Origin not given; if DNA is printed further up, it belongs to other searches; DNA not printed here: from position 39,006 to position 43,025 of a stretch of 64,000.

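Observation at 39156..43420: Giant TIR-cyclase-STAND-TPR protein behind an AT-rich island: candidate defence/signalling module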

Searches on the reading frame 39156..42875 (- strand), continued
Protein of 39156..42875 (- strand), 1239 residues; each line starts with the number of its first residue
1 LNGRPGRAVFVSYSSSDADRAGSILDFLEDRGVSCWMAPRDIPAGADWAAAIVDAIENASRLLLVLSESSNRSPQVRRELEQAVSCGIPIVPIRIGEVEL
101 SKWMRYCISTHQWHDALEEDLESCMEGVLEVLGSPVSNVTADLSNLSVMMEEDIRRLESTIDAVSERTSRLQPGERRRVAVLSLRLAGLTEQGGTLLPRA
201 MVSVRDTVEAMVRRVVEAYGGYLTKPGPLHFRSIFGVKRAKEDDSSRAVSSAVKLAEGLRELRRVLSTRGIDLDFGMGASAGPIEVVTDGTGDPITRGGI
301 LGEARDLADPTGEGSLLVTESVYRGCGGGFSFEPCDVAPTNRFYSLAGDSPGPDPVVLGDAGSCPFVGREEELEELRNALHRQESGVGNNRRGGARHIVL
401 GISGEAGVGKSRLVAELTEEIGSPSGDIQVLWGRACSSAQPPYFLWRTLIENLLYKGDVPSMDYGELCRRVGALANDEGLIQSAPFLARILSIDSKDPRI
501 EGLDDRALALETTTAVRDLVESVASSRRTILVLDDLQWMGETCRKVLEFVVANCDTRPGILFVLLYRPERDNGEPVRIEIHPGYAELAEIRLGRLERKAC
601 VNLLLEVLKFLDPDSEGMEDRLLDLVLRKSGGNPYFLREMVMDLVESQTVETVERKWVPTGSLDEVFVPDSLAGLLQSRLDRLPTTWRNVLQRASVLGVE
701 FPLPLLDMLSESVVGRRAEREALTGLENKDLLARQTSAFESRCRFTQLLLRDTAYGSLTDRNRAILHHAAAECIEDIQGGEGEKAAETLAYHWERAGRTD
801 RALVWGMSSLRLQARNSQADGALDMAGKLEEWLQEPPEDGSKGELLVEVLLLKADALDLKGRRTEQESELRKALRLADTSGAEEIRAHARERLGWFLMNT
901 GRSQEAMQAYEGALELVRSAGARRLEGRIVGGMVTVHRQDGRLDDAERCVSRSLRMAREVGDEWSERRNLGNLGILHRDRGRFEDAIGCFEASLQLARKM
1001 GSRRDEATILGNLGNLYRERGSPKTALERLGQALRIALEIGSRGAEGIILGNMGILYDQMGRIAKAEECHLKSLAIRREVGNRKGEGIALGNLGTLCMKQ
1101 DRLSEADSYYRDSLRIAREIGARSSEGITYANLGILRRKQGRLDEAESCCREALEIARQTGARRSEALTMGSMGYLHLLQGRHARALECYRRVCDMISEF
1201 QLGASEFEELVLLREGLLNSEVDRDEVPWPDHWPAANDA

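Call 12: find_homologous_proteins(query=window:39156-42875:-, max_evalue=1e-10)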
Query window:39156-42875:- (1239 aa): 740 proteins with E <= 1e-10 among 8000 candidates; the best 120 are listed.
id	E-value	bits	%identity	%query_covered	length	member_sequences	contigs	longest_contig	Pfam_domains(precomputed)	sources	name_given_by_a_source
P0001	0.0e+0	2506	92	100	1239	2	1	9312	PF13414.13,PF13176.13,PF24885.2,PF13428.13,PF13676.12,PF13191.13,PF13374.13,PF07721.21,PF14559.13,PF17874.8,PF00515.35,PF13424.13,PF28559.1,PF13432.13,PF13181.13,PF07719.24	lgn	-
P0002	0.0e+0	1789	70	97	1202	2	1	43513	PF13431.13,PF13414.13,PF13176.13,PF24885.2,PF13676.12,PF13191.13,PF13374.13,PF14559.13,PF17874.8,PF00515.35,PF13424.13,PF28559.1,PF13432.13,PF13181.13,PF07719.24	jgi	jgi:tetratricopeptide (TPR) repeat protein/class 3 adenylate cyclase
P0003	1.4e-277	942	39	99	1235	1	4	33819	PF12862.14,PF13414.13,PF13176.13,PF13428.13,PF13676.12,PF13191.13,PF13374.13,PF14559.13,PF17874.8,PF00515.35,PF04212.25,PF13424.13,PF14938.13,PF13432.13,PF13181.13,PF07719.24,PF13174.13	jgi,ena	-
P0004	4.9e-277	940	38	99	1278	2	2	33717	PF10602.16,PF13431.13,PF13414.13,PF13176.13,PF24885.2,PF13428.13,PF13676.12,PF13191.13,PF13374.13,PF07721.21,PF14559.13,PF01582.26,PF17874.8,PF00515.35,PF13424.13,PF14938.13,PF13432.13,PF13181.13,PF07719.24,PF13174.13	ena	-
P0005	6.9e-260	884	41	99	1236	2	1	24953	PF12862.14,PF13414.13,PF13176.13,PF13401.13,PF13676.12,PF13191.13,PF13374.13,PF07721.21,PF17874.8,PF00515.35,PF13424.13,PF14938.13,PF13432.13,PF13181.13,PF12968.14,PF07719.24,PF13174.13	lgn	-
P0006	8.3e-257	873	40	99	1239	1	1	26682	PF09976.16,PF13414.13,PF13176.13,PF13401.13,PF13428.13,PF13676.12,PF13191.13,PF13374.13,PF07721.21,PF17874.8,PF00515.35,PF13424.13,PF14938.13,PF13181.13,PF07719.24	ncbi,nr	ncbi:tetratricopeptide repeat protein [Candidatus Fermentibacteria bacterium]|nr:tetratricopeptide r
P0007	2.8e-244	832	36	99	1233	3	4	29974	PF01582.26,PF17874.8,PF00515.35,PF10952.16,PF13424.13,PF14938.13,PF13676.12,PF13181.13,PF07719.24,PF13191.13,PF13374.13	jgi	-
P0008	5.4e-242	824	40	99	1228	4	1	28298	PF10602.16,PF13414.13,PF13176.13,PF13428.13,PF13676.12,PF13191.13,PF13374.13,PF17874.8,PF00515.35,PF13424.13,PF14938.13,PF13432.13,PF13181.13,PF07719.24,PF13174.13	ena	-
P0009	3.5e-240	818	37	99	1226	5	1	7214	PF09976.16,PF13414.13,PF13176.13,PF24885.2,PF13428.13,PF13676.12,PF13191.13,PF13374.13,PF07721.21,PF14559.13,PF17874.8,PF00515.35,PF04212.25,PF13424.13,PF14938.13,PF13432.13,PF13181.13,PF07719.24,PF13174.13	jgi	-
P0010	1.6e-234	800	37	99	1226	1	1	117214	PF09976.16,PF13414.13,PF13176.13,PF24885.2,PF13428.13,PF13676.12,PF13191.13,PF13374.13,PF07721.21,PF14559.13,PF17874.8,PF00515.35,PF13424.13,PF14938.13,PF13432.13,PF13181.13,PF07719.24,PF13174.13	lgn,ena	-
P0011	2.1e-223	763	36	99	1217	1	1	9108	PF09976.16,PF13414.13,PF13176.13,PF24885.2,PF13401.13,PF13428.13,PF13676.12,PF13191.13,PF13374.13,PF14559.13,PF17874.8,PF00515.35,PF13424.13,PF28559.1,PF14938.13,PF13432.13,PF13181.13,PF07719.24,PF13174.13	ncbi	-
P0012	4.7e-223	762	36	99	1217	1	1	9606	PF09976.16,PF13414.13,PF13176.13,PF24885.2,PF13428.13,PF13676.12,PF13191.13,PF13374.13,PF14559.13,PF17874.8,PF00515.35,PF13424.13,PF28559.1,PF14938.13,PF13432.13,PF13181.13,PF07719.24,PF13174.13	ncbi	-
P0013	6.1e-196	672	40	72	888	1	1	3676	PF13676.12,PF13191.13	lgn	-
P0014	8.6e-83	297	40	21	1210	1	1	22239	PF17874.8,PF00515.35,PF10952.16,PF13271.12,PF13424.13,PF13176.13,PF24885.2,PF13181.13,PF07719.24,PF13191.13,PF13374.13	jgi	jgi:tetratricopeptide (TPR) repeat protein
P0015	4.8e-73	265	29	24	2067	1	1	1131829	PF10602.16,PF13431.13,PF13414.13,PF10579.15,PF13176.13,PF13428.13,PF26117.1,PF12770.13,PF13374.13,PF25575.1,PF17874.8,PF00515.35,PF13424.13,PF28559.1,PF13432.13,PF13181.13,PF07719.24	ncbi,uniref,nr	ncbi:tetratricopeptide repeat protein 28 [Orussus abietinus]|uniref:tetratricopeptide repeat protein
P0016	7.5e-69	251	25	81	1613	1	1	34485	PF13414.13,PF13176.13,PF24885.2,PF13428.13,PF13191.13,PF13374.13,PF07721.21,PF07714.24,PF00069.32,PF17874.8,PF12773.14,PF00515.35,PF13424.13,PF00211.26,PF13181.13,PF07719.24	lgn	-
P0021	4.5e-61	225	28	81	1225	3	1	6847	PF14559.13,PF17874.8,PF00515.35,PF13424.13,PF13176.13,PF13428.13,PF00211.26,PF13181.13,PF07719.24,PF13191.13,PF13374.13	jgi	-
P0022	1.2e-58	217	28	73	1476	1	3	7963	PF10602.16,PF17874.8,PF00515.35,PF13424.13,PF13176.13,PF13432.13,PF00211.26,PF13181.13,PF07719.24,PF13191.13,PF13374.13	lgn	-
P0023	1.7e-58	217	29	76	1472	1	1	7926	PF17874.8,PF00515.35,PF13424.13,PF13432.13,PF00211.26,PF13181.13,PF07719.24,PF13191.13,PF13374.13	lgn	-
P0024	1.1e-55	207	23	73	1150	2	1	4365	PF10602.16,PF13240.12,PF17874.8,PF12773.14,PF24463.2,PF13424.13,PF00211.26,PF13248.12,PF07719.24,PF13191.13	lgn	-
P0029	3.8e-53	199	26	81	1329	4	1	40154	PF17874.8,PF00515.35,PF13424.13,PF00211.26,PF13181.13,PF07719.24,PF13191.13,PF13374.13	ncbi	-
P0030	1.6e-51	193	25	78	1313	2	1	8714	PF13176.13,PF24885.2,PF13401.13,PF13428.13,PF13191.13,PF13374.13,PF17874.8,PF00515.35,PF13424.13,PF00211.26,PF13181.13,PF07719.24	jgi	jgi:tetratricopeptide (TPR) repeat protein/class 3 adenylate cyclase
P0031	3.1e-51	193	26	79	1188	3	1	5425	PF17874.8,PF00515.35,PF13424.13,PF00211.26,PF07719.24,PF13191.13,PF13374.13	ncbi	-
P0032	2.8e-50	189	24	85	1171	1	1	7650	PF17874.8,PF00515.35,PF13424.13,PF13176.13,PF13428.13,PF00211.26,PF13181.13,PF07719.24,PF13191.13,PF13374.13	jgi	-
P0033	3.4e-48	183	27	70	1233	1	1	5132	PF17874.8,PF13424.13,PF13176.13,PF00211.26,PF13191.13,PF13374.13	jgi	jgi:class 3 adenylate cyclase/tetratricopeptide (TPR) repeat protein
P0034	1.2e-47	181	29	56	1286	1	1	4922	PF13240.12,PF12773.14,PF13424.13,PF00496.28,PF00211.26,PF13248.12,PF13191.13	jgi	-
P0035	3.6e-45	172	25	74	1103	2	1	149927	PF00515.35,PF13424.13,PF13176.13,PF13432.13,PF13401.13,PF00211.26,PF13181.13,PF07719.24,PF13191.13,PF13374.13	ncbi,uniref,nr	ncbi:tetratricopeptide repeat protein [Oscillochloris sp. ZM17-4]|uniref:ATP-binding protein n=1 Tax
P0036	1.9e-44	170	24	83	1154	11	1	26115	PF17874.8,PF00515.35,PF13424.13,PF00211.26,PF13181.13,PF07719.24,PF13191.13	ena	-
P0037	2.7e-44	170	28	81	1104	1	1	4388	PF13240.12,PF13424.13,PF00211.26,PF13191.13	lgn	-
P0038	7.2e-44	168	25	80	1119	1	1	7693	PF13240.12,PF17874.8,PF12773.14,PF13424.13,PF00211.26,PF07719.24,PF13191.13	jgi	jgi:class 3 adenylate cyclase/tetratricopeptide (TPR) repeat protein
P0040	5.5e-43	165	24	79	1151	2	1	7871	PF13371.13,PF17874.8,PF00515.35,PF13424.13,PF13176.13,PF13432.13,PF00211.26,PF13181.13,PF07719.24,PF13191.13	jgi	jgi:class 3 adenylate cyclase/tetratricopeptide (TPR) repeat protein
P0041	6.8e-43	165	27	54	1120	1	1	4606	PF13240.12,PF12773.14,PF24463.2,PF13424.13,PF13176.13,PF13401.13,PF00211.26,PF13248.12,PF13191.13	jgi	jgi:class 3 adenylate cyclase/tetratricopeptide (TPR) repeat protein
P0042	2.9e-42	163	25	79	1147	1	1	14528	PF17874.8,PF00515.35,PF13424.13,PF13432.13,PF00211.26,PF13181.13,PF07719.24,PF13174.13,PF13191.13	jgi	jgi:class 3 adenylate cyclase/tetratricopeptide (TPR) repeat protein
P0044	1.2e-41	161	26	80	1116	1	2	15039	PF13240.12,PF17874.8,PF12773.14,PF13424.13,PF13401.13,PF00211.26,PF13191.13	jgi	jgi:class 3 adenylate cyclase/tetratricopeptide (TPR) repeat protein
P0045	2.7e-41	160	26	80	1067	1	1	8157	PF17874.8,PF13424.13,PF00211.26,PF07719.24,PF13191.13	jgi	jgi:class 3 adenylate cyclase/tetratricopeptide (TPR) repeat protein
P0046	5.2e-41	159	29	68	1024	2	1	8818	PF00211.26,PF13191.13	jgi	jgi:class 3 adenylate cyclase/tetratricopeptide (TPR) repeat protein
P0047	1.4e-40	157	26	79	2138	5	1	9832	PF03704.24,PF17874.8,PF13424.13,PF13401.13,PF00211.26,PF07728.21,PF13191.13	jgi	jgi:predicted ATPase/class 3 adenylate cyclase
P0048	1.6e-40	157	29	47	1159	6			PF00496.28,PF00211.26,PF13191.13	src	-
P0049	5.1e-40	155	25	80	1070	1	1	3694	PF14559.13,PF17874.8,PF00515.35,PF13424.13,PF00211.26,PF13181.13,PF07719.24,PF13191.13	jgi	jgi:class 3 adenylate cyclase/tetratricopeptide (TPR) repeat protein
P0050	5.7e-40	155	26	81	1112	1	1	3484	PF17874.8,PF12773.14,PF13424.13,PF00211.26,PF13248.12,PF07719.24,PF13191.13,PF13374.13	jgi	jgi:class 3 adenylate cyclase/tetratricopeptide (TPR) repeat protein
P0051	1.0e-39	154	26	80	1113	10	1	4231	PF13240.12,PF12773.14,PF24463.2,PF13424.13,PF13428.13,PF00211.26,PF13248.12,PF07719.24,PF13191.13,PF13374.13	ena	-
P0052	1.5e-39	154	26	79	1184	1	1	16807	PF13240.12,PF17874.8,PF13424.13,PF00211.26,PF13248.12,PF07719.24,PF13191.13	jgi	jgi:class 3 adenylate cyclase/tetratricopeptide (TPR) repeat protein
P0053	2.1e-39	153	22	78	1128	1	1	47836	PF13240.12,PF17874.8,PF12773.14,PF24463.2,PF13424.13,PF13401.13,PF00211.26,PF07719.24,PF13191.13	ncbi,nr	ncbi:MAG: adenylate/guanylate cyclase domain-containing protein [Dehalococcoidia bacterium]|nr:adeny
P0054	6.0e-39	152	27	67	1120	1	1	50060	PF17874.8,PF12773.14,PF13424.13,PF00211.26,PF13181.13,PF13191.13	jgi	jgi:class 3 adenylate cyclase/tetratricopeptide (TPR) repeat protein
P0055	1.3e-38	151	25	85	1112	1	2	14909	PF17874.8,PF13424.13,PF00211.26,PF13191.13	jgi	jgi:class 3 adenylate cyclase/tetratricopeptide (TPR) repeat protein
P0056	2.0e-38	150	28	80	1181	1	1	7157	PF13240.12,PF12773.14,PF13424.13,PF00211.26,PF13191.13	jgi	jgi:class 3 adenylate cyclase/tetratricopeptide (TPR) repeat protein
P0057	2.9e-38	150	23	83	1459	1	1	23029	PF13414.13,PF13176.13,PF13428.13,PF12770.13,PF13191.13,PF13374.13,PF07721.21,PF17874.8,PF00515.35,PF13424.13,PF14938.13,PF13432.13,PF00211.26,PF13181.13,PF01364.25,PF07719.24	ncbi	ncbi:MAG: CHAT domain-containing protein [Ardenticatenaceae bacterium]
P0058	1.2e-37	148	28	51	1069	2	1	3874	PF13240.12,PF13401.13,PF00211.26,PF13191.13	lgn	-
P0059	2.5e-37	147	25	58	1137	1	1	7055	PF10602.16,PF13240.12,PF12773.14,PF13424.13,PF00211.26,PF13191.13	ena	-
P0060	4.0e-37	146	26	78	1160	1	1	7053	PF17874.8,PF13424.13,PF00211.26,PF13191.13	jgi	jgi:predicted ATPase/class 3 adenylate cyclase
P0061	4.3e-37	146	26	52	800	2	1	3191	PF13240.12,PF12773.14,PF00211.26,PF13191.13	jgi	jgi:class 3 adenylate cyclase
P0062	4.6e-37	146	29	51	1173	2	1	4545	PF00496.28,PF00211.26,PF13191.13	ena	-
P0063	5.4e-37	145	26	81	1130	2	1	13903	PF17874.8,PF12773.14,PF00515.35,PF13424.13,PF13176.13,PF00211.26,PF07719.24,PF13191.13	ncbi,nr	ncbi:MAG: AAA family ATPase [Candidatus Rokubacteria bacterium]|nr:AAA family ATPase [Candidatus Rok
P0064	6.0e-37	145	32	35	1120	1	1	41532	PF00211.26,PF13191.13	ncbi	ncbi:MAG: AAA family ATPase [Nitriliruptorales bacterium]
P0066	8.2e-37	145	26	79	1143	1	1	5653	PF17874.8,PF00515.35,PF13424.13,PF00211.26,PF13191.13,PF13374.13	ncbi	-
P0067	9.3e-37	145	25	83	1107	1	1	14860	PF13240.12,PF17874.8,PF12773.14,PF00515.35,PF13424.13,PF13428.13,PF00211.26,PF13181.13,PF13191.13,PF13374.13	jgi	jgi:class 3 adenylate cyclase/tetratricopeptide (TPR) repeat protein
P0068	1.6e-36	144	25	80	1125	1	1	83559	PF13240.12,PF17874.8,PF12773.14,PF00515.35,PF13424.13,PF13401.13,PF00211.26,PF13181.13,PF07719.24,PF13191.13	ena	-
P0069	1.6e-36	144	23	85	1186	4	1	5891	PF13240.12,PF12773.14,PF13424.13,PF00211.26,PF07719.24,PF13191.13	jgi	jgi:class 3 adenylate cyclase/tetratricopeptide (TPR) repeat protein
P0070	1.7e-36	144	28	51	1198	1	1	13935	PF12773.14,PF13401.13,PF00211.26,PF13191.13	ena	-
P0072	2.3e-36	143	28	50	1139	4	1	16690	PF13401.13,PF00211.26,PF13191.13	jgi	jgi:class 3 adenylate cyclase/tetratricopeptide (TPR) repeat protein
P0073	3.0e-36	143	25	80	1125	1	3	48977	PF13240.12,PF17874.8,PF12773.14,PF13424.13,PF13176.13,PF00211.26,PF07719.24,PF13191.13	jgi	jgi:class 3 adenylate cyclase/tetratricopeptide (TPR) repeat protein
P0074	4.6e-36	142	27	52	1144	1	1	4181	PF17874.8,PF13424.13,PF00211.26,PF13191.13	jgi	jgi:class 3 adenylate cyclase/tetratricopeptide (TPR) repeat protein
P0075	5.1e-36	142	27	71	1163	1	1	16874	PF13240.12,PF12773.14,PF24463.2,PF00211.26,PF13248.12,PF13191.13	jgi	jgi:class 3 adenylate cyclase/predicted ATPase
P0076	7.5e-36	142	25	71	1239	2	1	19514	PF03704.24,PF13431.13,PF13176.13,PF00486.35,PF13401.13,PF13191.13,PF13374.13,PF17874.8,PF00515.35,PF13424.13,PF13181.13,PF07719.24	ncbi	-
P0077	8.6e-36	141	26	72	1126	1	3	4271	PF13424.13,PF00211.26,PF13191.13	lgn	-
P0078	8.7e-36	141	26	59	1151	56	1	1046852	PF07721.21,PF13240.12,PF12773.14,PF24463.2,PF13424.13,PF00211.26,PF13248.12,PF07719.24,PF13191.13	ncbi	ncbi:adenylate/guanylate cyclase domain-containing protein [Burkholderia pyrrocinia]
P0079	9.6e-36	141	30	50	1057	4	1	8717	PF13240.12,PF17874.8,PF13424.13,PF13401.13,PF00211.26,PF13191.13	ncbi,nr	ncbi:MAG: AAA family ATPase [Actinobacteria bacterium]|nr:AAA family ATPase [Actinomycetota bacteriu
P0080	1.3e-35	141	25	80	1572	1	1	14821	PF14559.13,PF03704.24,PF17874.8,PF00515.35,PF13424.13,PF00211.26,PF07719.24,PF13191.13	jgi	jgi:DNA-binding SARP family transcriptional activator/class 3 adenylate cyclase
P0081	1.5e-35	141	26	78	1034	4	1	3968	PF17874.8,PF13424.13,PF00211.26,PF07719.24,PF13191.13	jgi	jgi:class 3 adenylate cyclase/tetratricopeptide (TPR) repeat protein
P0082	2.3e-35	140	25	83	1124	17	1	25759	PF13240.12,PF12773.14,PF13424.13,PF00211.26,PF13248.12,PF07719.24,PF13191.13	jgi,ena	-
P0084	1.5e-34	137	28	68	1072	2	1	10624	PF13240.12,PF00211.26,PF07719.24,PF13191.13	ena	-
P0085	2.2e-34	137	27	50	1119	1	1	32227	PF13240.12,PF12773.14,PF13424.13,PF00211.26,PF13191.13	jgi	jgi:class 3 adenylate cyclase/tetratricopeptide (TPR) repeat protein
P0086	2.9e-34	136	27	64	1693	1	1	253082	PF13604.13,PF13401.13,PF01637.25,PF13191.13,PF00515.35,PF05729.19,PF13424.13,PF00211.26,PF13181.13,PF07719.24,PF25199.2,PF20720.4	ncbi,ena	-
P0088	3.7e-34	136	29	51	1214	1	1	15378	PF00496.28,PF00211.26,PF13191.13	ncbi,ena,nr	ncbi:MAG TPA: ABC transporter substrate-binding protein [Gaiellaceae bacterium]|nr:ABC transporter s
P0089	4.0e-34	136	28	51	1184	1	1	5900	PF00496.28,PF00211.26,PF13191.13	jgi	jgi:ABC-type transport system substrate-binding protein/class 3 adenylate cyclase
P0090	4.2e-34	136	25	81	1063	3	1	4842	PF13240.12,PF13424.13,PF13428.13,PF00211.26,PF07719.24,PF13191.13,PF13374.13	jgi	jgi:class 3 adenylate cyclase/tetratricopeptide (TPR) repeat protein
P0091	5.3e-34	135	24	79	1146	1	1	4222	PF14559.13,PF17874.8,PF00515.35,PF13424.13,PF13176.13,PF13432.13,PF00211.26,PF13181.13,PF07719.24,PF13191.13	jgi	jgi:class 3 adenylate cyclase/tetratricopeptide (TPR) repeat protein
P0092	6.2e-34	135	26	74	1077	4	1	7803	PF17874.8,PF00515.35,PF13424.13,PF00211.26,PF13181.13,PF07719.24,PF13191.13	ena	-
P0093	6.4e-34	135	27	72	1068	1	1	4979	PF13240.12,PF24463.2,PF13424.13,PF13401.13,PF00211.26,PF07719.24,PF13191.13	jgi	-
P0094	9.0e-34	135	24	80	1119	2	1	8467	PF13240.12,PF17874.8,PF12773.14,PF13424.13,PF00211.26,PF13181.13,PF07719.24,PF13191.13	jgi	jgi:class 3 adenylate cyclase/tetratricopeptide (TPR) repeat protein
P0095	1.5e-33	134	27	52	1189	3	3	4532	PF00496.28,PF13401.13,PF00211.26,PF13191.13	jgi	jgi:ABC-type transport system substrate-binding protein/class 3 adenylate cyclase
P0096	1.7e-33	134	24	79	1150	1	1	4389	PF00515.35,PF13424.13,PF00211.26,PF13181.13,PF07719.24,PF13191.13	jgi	jgi:class 3 adenylate cyclase/tetratricopeptide (TPR) repeat protein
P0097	2.1e-33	134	25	83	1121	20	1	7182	PF13240.12,PF12773.14,PF13424.13,PF13401.13,PF00211.26,PF13191.13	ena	-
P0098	3.2e-33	133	25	72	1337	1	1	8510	PF10923.15,PF00515.35,PF13424.13,PF13176.13,PF13401.13,PF00211.26,PF13181.13,PF07719.24,PF13191.13,PF13374.13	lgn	-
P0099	3.5e-33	133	28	51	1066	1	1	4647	PF13240.12,PF13424.13,PF13401.13,PF00211.26,PF13191.13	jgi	jgi:class 3 adenylate cyclase/tetratricopeptide (TPR) repeat protein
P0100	3.6e-33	133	28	50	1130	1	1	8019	PF13401.13,PF00211.26,PF13191.13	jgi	jgi:class 3 adenylate cyclase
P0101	6.1e-33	132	25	79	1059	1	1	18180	PF14559.13,PF13240.12,PF17874.8,PF13424.13,PF00211.26,PF07719.24,PF13191.13,PF13374.13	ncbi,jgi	jgi:class 3 adenylate cyclase/tetratricopeptide (TPR) repeat protein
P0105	1.2e-32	131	26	80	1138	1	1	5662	PF13424.13,PF00211.26,PF13191.13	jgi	jgi:predicted ATPase/class 3 adenylate cyclase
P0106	1.4e-32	131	24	60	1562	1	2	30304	PF03704.24,PF13424.13,PF00486.35,PF00211.26,PF13181.13,PF13191.13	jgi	jgi:DNA-binding SARP family transcriptional activator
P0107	1.8e-32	130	26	77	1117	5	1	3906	PF13240.12,PF17874.8,PF12773.14,PF00515.35,PF13424.13,PF13176.13,PF00211.26,PF07719.24,PF13191.13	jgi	jgi:class 3 adenylate cyclase/tetratricopeptide (TPR) repeat protein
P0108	2.4e-32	130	27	57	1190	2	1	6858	PF00515.35,PF13424.13,PF00211.26,PF13181.13,PF07719.24,PF13191.13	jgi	jgi:class 3 adenylate cyclase/tetratricopeptide (TPR) repeat protein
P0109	3.7e-32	129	25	79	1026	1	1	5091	PF17874.8,PF00515.35,PF13424.13,PF00211.26,PF13181.13,PF13191.13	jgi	jgi:class 3 adenylate cyclase/tetratricopeptide (TPR) repeat protein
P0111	6.8e-32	129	25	81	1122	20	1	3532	PF13240.12,PF12773.14,PF00515.35,PF13424.13,PF00211.26,PF13191.13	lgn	-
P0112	9.6e-32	128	24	72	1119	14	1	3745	PF13424.13,PF00211.26,PF13191.13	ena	-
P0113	9.6e-32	128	27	55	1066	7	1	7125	PF13424.13,PF13401.13,PF00211.26,PF13181.13,PF13191.13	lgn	-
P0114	1.2e-31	128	25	83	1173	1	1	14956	PF13240.12,PF17874.8,PF00515.35,PF24463.2,PF13424.13,PF00211.26,PF13181.13,PF07719.24,PF13191.13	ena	-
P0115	1.8e-31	127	26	49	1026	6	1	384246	PF13424.13,PF13432.13,PF00211.26,PF07719.24,PF13191.13,PF13374.13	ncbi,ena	-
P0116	2.1e-31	127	26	71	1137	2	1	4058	PF13424.13,PF00211.26,PF13191.13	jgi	-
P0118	3.2e-31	126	25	51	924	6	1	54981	PF13240.12,PF12773.14,PF00211.26,PF24460.2,PF13191.13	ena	-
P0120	5.1e-31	126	26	83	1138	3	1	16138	PF00515.35,PF13424.13,PF00211.26,PF07719.24,PF13191.13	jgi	jgi:class 3 adenylate cyclase/predicted ATPase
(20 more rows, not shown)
